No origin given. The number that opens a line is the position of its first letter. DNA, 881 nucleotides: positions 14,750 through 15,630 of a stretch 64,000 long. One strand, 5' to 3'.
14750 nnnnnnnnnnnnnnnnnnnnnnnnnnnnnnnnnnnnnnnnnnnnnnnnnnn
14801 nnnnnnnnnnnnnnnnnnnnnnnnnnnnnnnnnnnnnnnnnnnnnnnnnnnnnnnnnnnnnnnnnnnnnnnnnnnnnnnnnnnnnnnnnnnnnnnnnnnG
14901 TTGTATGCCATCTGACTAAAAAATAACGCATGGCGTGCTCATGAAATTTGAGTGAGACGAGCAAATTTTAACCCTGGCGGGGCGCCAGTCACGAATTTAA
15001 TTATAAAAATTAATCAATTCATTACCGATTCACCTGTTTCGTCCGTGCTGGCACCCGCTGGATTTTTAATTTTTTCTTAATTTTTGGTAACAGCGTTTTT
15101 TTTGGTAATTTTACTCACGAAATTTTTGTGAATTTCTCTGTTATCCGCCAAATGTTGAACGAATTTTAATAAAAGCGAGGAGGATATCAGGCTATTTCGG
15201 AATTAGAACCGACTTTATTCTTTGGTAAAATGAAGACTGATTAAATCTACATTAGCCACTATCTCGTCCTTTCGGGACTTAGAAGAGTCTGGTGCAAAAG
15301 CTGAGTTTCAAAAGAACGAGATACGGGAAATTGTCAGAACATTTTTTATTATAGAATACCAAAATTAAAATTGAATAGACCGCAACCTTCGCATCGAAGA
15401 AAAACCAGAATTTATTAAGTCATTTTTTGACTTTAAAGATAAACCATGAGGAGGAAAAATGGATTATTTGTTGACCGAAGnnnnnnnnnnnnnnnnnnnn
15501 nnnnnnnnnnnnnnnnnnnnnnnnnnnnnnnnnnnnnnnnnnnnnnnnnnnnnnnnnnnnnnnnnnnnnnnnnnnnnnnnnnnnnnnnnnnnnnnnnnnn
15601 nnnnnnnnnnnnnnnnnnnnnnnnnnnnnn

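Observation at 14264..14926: Secreted 8-heme c-type cytochrome embedded in an acyl-CoA oxidation cluster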

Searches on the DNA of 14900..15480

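Call 82: search_rna_families(source=window, start=14900, end=15480, threshold=evalue, max_evalue=1)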
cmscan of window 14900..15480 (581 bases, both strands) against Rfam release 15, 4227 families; matches with E-value up to 1: 0.
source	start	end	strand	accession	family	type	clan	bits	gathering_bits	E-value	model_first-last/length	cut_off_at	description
